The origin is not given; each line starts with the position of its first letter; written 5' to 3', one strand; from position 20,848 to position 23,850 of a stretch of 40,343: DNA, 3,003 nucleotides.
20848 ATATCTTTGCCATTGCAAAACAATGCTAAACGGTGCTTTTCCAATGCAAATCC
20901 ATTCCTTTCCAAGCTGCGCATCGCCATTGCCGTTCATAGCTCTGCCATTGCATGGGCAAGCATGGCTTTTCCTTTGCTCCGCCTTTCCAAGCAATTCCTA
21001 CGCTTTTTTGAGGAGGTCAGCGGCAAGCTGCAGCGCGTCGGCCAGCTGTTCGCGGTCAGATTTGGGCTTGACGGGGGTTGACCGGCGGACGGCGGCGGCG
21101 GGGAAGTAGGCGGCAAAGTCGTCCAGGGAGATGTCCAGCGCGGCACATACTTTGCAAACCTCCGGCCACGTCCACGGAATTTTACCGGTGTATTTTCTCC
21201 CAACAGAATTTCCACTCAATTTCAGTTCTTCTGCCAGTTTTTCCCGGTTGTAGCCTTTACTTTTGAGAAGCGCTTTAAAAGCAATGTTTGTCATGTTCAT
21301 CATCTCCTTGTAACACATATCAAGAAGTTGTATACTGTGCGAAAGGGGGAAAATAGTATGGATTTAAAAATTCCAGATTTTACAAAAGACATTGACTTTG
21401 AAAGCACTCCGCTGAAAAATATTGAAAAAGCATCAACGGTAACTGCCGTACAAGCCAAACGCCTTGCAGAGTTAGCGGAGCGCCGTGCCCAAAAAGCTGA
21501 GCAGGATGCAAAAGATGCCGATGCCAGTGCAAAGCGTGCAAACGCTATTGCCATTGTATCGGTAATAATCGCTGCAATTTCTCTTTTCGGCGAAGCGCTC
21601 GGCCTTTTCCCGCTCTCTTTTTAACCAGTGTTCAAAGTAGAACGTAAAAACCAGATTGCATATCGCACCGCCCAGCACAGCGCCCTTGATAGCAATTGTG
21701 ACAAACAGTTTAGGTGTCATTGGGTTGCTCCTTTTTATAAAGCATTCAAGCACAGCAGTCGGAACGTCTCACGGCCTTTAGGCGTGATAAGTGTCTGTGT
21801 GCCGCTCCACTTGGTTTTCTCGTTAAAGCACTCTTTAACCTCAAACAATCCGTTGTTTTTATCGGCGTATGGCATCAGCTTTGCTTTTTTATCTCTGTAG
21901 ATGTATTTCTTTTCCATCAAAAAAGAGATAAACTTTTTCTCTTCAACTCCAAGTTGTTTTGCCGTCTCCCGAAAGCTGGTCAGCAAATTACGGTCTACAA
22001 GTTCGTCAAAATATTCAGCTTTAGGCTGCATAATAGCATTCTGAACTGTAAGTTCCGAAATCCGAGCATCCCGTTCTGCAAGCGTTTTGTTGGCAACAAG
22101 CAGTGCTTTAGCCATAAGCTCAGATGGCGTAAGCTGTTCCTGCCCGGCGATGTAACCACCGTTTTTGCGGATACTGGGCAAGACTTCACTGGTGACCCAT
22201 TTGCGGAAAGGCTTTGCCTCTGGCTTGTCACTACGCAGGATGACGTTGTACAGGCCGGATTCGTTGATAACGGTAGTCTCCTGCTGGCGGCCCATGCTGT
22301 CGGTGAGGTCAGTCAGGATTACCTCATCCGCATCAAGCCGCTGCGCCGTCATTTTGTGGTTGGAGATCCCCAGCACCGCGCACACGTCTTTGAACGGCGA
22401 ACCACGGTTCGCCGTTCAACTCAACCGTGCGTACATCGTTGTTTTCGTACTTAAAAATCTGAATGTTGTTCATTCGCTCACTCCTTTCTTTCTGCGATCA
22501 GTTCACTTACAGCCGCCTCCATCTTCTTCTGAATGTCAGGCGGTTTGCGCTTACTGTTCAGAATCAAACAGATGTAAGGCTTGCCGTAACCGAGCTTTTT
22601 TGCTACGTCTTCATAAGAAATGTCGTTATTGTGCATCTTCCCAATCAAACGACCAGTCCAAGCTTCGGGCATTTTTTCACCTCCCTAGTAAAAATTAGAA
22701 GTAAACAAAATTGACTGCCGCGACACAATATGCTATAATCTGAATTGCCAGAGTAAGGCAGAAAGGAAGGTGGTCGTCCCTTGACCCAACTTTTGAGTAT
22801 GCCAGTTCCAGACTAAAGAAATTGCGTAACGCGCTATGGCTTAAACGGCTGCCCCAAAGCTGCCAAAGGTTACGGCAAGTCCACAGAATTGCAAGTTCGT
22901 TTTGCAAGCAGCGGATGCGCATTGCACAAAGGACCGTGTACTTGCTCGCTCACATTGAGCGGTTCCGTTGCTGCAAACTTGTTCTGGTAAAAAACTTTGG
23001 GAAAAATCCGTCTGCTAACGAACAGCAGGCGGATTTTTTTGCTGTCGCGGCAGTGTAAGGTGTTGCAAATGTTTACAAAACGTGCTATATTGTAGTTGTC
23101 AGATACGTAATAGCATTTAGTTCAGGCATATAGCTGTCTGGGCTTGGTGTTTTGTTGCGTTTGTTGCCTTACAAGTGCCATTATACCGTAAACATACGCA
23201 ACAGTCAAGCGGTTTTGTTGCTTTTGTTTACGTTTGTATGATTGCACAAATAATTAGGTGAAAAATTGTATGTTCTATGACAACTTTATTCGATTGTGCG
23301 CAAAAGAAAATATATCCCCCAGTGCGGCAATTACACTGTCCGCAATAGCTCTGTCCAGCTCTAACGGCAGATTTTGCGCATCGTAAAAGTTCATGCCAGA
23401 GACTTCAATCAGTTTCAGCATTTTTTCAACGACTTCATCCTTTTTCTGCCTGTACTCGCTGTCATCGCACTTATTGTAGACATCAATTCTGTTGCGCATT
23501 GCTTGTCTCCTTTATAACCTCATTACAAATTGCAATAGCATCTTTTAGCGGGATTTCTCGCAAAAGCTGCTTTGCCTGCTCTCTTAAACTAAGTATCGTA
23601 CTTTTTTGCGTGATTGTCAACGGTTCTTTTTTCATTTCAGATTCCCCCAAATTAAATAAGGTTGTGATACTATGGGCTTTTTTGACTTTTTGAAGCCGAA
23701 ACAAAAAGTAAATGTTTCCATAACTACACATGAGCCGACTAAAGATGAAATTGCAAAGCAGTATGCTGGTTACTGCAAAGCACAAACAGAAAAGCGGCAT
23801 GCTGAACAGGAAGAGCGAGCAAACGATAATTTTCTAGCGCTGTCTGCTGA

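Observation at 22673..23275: Promoter-to-terminator RNA unit and convergent consensus promoters occupy the slot where a CI repressor gene should be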

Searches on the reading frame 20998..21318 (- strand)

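Call 27: search_protein_families(library=pfam, max_evalue=0.01, proteins=[window:20998-21318:-])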
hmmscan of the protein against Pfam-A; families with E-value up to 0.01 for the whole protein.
window:20998-21318:- (106 aa): 3 families
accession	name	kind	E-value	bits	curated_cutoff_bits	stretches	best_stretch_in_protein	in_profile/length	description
PF13443.12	HTH_26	-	1.3e-06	29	22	1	15-73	3-62/63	Cro/C1-type HTH DNA-binding domain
PF05339.17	DUF739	-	0.00015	22.3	27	1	28-72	22-66/69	Protein of unknown function (DUF739)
PF13560.12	HTH_31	-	0.00053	20.7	27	0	20-69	12-62/64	Helix-turn-helix domain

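Call 28: search_protein_families(library=phrogs, max_evalue=0.001, proteins=[window:20998-21318:-])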
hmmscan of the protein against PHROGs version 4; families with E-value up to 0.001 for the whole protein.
window:20998-21318:- (106 aa): 3 families
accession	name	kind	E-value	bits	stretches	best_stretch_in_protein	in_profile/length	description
phrog_3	-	transcription regulation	4.1e-09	37.7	1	4-88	83-163/430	transcriptional repressor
phrog_4583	-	transcription regulation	5e-09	37.1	1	15-69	16-70/81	transcriptional repressor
phrog_8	-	transcription regulation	4.1e-05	24.2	1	4-66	71-133/346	transcriptional regulator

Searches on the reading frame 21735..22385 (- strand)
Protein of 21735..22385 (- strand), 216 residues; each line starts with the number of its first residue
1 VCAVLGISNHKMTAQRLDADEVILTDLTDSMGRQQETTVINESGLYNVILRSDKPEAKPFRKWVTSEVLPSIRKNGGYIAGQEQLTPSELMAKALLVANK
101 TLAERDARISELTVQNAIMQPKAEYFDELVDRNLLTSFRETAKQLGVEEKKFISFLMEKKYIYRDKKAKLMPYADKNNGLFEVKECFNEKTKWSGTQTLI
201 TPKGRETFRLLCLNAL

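Call 27: search_protein_families(library=pfam, max_evalue=0.01, proteins=[window:21735-22385:-])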
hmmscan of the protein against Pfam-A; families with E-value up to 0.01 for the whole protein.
window:21735-22385:- (216 aa): 2 families
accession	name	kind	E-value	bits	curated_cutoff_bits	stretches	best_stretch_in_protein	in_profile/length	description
PF03374.19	ANT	-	1.7e-24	86.6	25.3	1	115-211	3-104/108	Phage antirepressor protein KilAC domain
PF02498.22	Bro-N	-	1e-17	64.9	25.6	1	2-70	20-96/96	BRO family, N-terminal domain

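Call 28: search_protein_families(library=phrogs, max_evalue=0.001, proteins=[window:21735-22385:-])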
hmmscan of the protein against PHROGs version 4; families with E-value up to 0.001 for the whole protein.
window:21735-22385:- (216 aa): 15 families
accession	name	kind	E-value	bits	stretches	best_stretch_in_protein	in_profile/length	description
phrog_130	-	transcription regulation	1.6e-64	219.7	1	2-211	187-407/480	anti-repressor Ant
phrog_463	-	transcription regulation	7.4e-29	102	1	2-140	32-171/250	anti-repressor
phrog_2899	-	transcription regulation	1.5e-28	101.2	1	2-129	35-159/263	anti-repressor Ant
phrog_2593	-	transcription regulation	1.2e-23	85.2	1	2-85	49-140/255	anti-repressor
phrog_2011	-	transcription regulation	1.1e-22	82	1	2-117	32-153/275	anti-repressor Ant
phrog_63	-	transcription regulation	5.2e-22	79.8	1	22-209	171-353/431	anti-repressor Ant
phrog_5060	-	transcription regulation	4.5e-21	76.9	1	2-115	35-152/224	anti-repressor Ant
phrog_25722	-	unknown function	4.7e-20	72.9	1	3-82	34-112/150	-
phrog_245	-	transcription regulation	3.2e-19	70.6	1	2-89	68-154/319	anti-repressor Ant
phrog_7940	-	unknown function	9.2e-18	65.7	1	2-95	31-124/252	-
phrog_9976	-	transcription regulation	7.8e-13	49.7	1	2-76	28-102/188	anti-repressor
phrog_7347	-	unknown function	1.2e-07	33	1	36-82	5-50/78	-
phrog_2977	-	transcription regulation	3.2e-07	31.2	1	2-55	91-148/150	anti-repressor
phrog_373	-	transcription regulation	5.5e-05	23.6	1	29-112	146-221/373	anti-repressor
phrog_5689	-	unknown function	0.00084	20.7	0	137-196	4-62/91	-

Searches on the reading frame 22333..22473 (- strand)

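Call 27: search_protein_families(library=pfam, max_evalue=0.01, proteins=[window:22333-22473:-])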
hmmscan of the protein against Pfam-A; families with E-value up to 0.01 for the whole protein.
window:22333-22473:- (46 aa): 0 families

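Call 28: search_protein_families(library=phrogs, max_evalue=0.001, proteins=[window:22333-22473:-])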
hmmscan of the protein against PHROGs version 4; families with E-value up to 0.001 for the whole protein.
window:22333-22473:- (46 aa): 7 families
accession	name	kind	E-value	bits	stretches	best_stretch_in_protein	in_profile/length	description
phrog_2977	-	transcription regulation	1.7e-07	32.2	1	1-26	61-86/150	anti-repressor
phrog_130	-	transcription regulation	3.9e-07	30.5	1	1-26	157-182/480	anti-repressor Ant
phrog_2899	-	transcription regulation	8.5e-07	29.8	1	1-26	4-30/263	anti-repressor Ant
phrog_7940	-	unknown function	1.5e-06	29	1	1-28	1-28/252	-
phrog_463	-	transcription regulation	7.5e-05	23.4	1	1-27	2-28/250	anti-repressor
phrog_2593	-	transcription regulation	0.00046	21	1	1-26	19-44/255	anti-repressor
phrog_245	-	transcription regulation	0.00052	20.6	1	2-27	39-64/319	anti-repressor Ant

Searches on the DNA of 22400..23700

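Call 5: search_rna_families(source=window, start=22400, end=23700, threshold=evalue, max_evalue=10, show_alignments=3)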
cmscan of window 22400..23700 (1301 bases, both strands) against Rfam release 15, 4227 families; matches with E-value up to 10: 7.
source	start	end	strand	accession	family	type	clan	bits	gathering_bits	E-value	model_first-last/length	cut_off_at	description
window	22824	23038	+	RF02986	FuFi-1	Gene; sRNA;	-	117.4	59.6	1.4e-26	1-175/175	no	FuFi-1 RNA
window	23001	23040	+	RF00852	mir-231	Gene; miRNA;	-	21.9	50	0.21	1-80/80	no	mir-231 microRNA precursor family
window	23186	23291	-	RF02432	SpF25_sRNA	Gene; sRNA;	-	20.3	48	2.1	1-102/102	no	Streptococcus sRNA SpF25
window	23404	23491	-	RF01585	snoR07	Gene; snRNA; snoRNA; CD-box;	-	19.5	44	5.9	1-88/88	no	small nucleolar RNA snoR07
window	23180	23240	+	RF00131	mir-30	Gene; miRNA;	-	18.9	50.2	0.45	1-77/77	no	mir-30 microRNA precursor family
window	22688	22764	+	RF03055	RAGATH-30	Gene; sRNA;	-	16.6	59.5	3.5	1-59/59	no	RAGATH-30 RNA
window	23491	23565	-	RF02081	STnc550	Gene; sRNA;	-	13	48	2.2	228-304/388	no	Enterobacterial sRNA STnc550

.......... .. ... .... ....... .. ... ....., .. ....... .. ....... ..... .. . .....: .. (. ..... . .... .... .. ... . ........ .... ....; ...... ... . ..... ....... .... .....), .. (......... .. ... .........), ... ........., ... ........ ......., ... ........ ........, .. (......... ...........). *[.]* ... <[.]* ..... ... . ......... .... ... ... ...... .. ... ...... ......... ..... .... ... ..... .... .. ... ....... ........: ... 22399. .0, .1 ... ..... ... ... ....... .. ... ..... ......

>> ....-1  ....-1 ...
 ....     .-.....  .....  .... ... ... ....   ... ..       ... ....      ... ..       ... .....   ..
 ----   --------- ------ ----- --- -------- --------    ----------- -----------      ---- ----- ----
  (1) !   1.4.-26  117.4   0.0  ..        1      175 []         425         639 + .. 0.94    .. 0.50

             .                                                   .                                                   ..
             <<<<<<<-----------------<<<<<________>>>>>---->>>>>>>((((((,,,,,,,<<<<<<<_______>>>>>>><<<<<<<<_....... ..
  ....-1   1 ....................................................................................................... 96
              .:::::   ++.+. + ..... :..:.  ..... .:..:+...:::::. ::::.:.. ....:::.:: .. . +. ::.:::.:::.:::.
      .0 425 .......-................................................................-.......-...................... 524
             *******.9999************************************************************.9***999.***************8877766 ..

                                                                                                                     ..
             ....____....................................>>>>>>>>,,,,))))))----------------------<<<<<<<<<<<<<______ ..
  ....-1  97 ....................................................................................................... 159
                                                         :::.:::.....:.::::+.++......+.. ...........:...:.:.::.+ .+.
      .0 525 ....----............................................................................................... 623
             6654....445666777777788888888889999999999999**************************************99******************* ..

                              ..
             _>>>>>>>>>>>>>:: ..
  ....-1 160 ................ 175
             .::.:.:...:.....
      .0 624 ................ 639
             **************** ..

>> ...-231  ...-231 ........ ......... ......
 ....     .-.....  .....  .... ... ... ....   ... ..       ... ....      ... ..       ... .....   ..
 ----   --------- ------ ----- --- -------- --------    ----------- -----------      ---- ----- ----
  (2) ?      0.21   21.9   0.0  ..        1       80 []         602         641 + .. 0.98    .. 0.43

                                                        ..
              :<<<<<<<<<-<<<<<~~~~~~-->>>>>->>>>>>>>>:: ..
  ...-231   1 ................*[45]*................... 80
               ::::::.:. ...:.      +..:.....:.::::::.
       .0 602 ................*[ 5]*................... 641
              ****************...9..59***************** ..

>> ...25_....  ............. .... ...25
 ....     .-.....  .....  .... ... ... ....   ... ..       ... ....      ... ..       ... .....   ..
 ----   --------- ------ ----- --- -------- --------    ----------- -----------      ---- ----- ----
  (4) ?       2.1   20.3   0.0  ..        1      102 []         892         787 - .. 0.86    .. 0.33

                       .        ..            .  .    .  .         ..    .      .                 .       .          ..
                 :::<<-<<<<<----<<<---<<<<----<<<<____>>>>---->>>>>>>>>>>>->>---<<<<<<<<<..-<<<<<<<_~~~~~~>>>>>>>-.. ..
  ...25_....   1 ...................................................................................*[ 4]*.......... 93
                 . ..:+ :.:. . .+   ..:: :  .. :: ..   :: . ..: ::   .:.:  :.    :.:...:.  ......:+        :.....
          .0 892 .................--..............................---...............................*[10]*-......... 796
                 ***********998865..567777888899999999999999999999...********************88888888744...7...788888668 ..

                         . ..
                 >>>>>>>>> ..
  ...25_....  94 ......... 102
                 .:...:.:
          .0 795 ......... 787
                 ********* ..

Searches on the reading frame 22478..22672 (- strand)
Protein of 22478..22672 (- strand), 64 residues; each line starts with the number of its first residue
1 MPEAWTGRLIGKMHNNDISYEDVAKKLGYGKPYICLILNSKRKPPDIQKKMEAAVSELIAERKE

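Call 27: search_protein_families(library=pfam, max_evalue=0.01, proteins=[window:22478-22672:-])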
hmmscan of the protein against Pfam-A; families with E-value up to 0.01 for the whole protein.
window:22478-22672:- (64 aa): 0 families

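Call 28: search_protein_families(library=phrogs, max_evalue=0.001, proteins=[window:22478-22672:-])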
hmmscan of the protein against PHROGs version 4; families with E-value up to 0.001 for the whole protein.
window:22478-22672:- (64 aa): 1 family
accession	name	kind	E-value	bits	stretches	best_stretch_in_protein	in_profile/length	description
phrog_1468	-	transcription regulation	0.00084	19.9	1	12-61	15-64/67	transcriptional repressor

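Call 41: search_protein_families(library=pfam, alignment_id=A3, max_evalue=0.01)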
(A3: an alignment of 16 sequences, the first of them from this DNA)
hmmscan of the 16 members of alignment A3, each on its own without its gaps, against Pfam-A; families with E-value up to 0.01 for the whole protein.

A. member 1, seq(64 aa): 0 families

B. families by the number of members that match (of 16 scanned): 17 families
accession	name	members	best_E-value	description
PF13443.12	HTH_26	8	5.4e-08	Cro/C1-type HTH DNA-binding domain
PF01381.28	HTH_3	7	4.2e-10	Helix-turn-helix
PF12844.13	HTH_19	4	0.00016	Helix-turn-helix domain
PF13384.12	HTH_23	3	5.2e-05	Homeodomain-like domain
PF05339.17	DUF739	2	2.3e-23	Protein of unknown function (DUF739)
PF13560.12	HTH_31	2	1.6e-11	Helix-turn-helix domain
PF12728.13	HTH_17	1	2.5e-12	Helix-turn-helix domain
PF13413.12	HTH_25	1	2.7e-05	Helix-turn-helix domain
PF08667.16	BetR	1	0.00031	BetR domain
PF07022.19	Phage_CI_repr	1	0.00033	Bacteriophage CI repressor helix-turn-helix domain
PF08519.17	RFC1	1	0.0016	Replication factor RFC1 C terminal domain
PF15943.11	YdaS_toxin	1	0.0024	Bacterial toxin YdaS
PF08279.18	HTH_11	1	0.0042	HTH domain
PF20317.4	HTH_60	1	0.0044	Helix-turn-helix domain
PF13545.12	HTH_Crp_2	1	0.0056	Crp-like helix-turn-helix domain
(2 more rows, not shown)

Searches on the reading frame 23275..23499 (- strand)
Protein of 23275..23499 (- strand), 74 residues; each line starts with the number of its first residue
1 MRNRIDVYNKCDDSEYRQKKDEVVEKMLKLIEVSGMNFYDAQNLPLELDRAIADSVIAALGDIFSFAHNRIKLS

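Call 27: search_protein_families(library=pfam, max_evalue=0.01, proteins=[window:23275-23499:-])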
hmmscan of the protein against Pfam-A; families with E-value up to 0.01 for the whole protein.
window:23275-23499:- (74 aa): 0 families

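Call 28: search_protein_families(library=phrogs, max_evalue=0.001, proteins=[window:23275-23499:-])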
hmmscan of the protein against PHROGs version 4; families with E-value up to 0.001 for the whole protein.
window:23275-23499:- (74 aa): 0 families
